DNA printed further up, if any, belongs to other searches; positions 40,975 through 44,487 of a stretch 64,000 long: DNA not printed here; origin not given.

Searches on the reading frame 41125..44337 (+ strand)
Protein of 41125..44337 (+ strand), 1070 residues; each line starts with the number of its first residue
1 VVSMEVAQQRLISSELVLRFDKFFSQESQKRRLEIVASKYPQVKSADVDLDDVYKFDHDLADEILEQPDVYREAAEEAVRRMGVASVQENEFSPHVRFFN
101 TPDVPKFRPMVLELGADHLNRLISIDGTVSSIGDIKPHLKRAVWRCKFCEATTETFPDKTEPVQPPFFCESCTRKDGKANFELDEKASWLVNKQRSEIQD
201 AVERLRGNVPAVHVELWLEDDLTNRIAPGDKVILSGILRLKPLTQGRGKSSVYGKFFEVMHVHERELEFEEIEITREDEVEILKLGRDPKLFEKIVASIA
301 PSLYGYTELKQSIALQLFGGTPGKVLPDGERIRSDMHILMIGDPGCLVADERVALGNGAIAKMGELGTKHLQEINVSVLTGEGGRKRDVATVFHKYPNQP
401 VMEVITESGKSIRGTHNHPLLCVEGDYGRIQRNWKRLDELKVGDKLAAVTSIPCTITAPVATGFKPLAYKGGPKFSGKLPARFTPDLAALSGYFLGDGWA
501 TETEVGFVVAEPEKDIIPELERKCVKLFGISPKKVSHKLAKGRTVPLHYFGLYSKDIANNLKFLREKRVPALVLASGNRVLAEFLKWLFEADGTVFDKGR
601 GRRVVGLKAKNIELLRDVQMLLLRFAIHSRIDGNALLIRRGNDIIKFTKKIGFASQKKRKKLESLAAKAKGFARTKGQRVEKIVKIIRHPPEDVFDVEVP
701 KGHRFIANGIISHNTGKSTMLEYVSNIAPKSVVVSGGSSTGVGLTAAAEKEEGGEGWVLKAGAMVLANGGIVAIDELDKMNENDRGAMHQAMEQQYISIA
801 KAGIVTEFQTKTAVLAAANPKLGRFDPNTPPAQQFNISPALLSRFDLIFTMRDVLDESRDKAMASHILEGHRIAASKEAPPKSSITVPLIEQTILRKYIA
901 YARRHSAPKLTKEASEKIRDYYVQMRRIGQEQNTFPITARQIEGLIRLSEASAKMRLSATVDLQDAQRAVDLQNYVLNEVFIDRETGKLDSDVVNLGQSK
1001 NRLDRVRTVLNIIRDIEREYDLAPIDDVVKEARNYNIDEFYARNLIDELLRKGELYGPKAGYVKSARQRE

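Call 92: search_protein_families(library=pfam, proteins=[window:41125-44337:+], max_evalue=0.001)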
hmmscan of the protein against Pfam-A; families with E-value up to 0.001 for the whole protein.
window:41125-44337:+ (1070 aa): 8 families
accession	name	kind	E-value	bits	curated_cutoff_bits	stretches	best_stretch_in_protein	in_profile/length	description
PF00493.29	MCM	-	5.6e-78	261.6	23.3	2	715-871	68-224/224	MCM P-loop domain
PF17855.7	MCM_lid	-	1.4e-27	96.5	27.4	1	894-973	2-83/87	MCM AAA-lid domain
PF17207.9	MCM_OB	-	2.2e-20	73.1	24.8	1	113-241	4-125/126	MCM OB domain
PF14890.11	Intein_splicing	-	5e-18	65.8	35.8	1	355-714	3-155/155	Intein splicing domain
PF14528.11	LAGLIDADG_3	-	6.2e-17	62.1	22.5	1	580-652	2-82/82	LAGLIDADG-like domain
PF01078.27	Mg_chelatase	-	1.3e-07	31.7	20.3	1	754-852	92-200/207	Magnesium chelatase, subunit ChlI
PF21120.3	MCM_WH_arc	-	4.4e-06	27.1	26.1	1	1004-1064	1-63/63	Archaeal MCM, winged-helix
PF14551.11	MCM_N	-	6.5e-06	26.9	24.9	1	42-98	32-93/95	MCM N-terminal domain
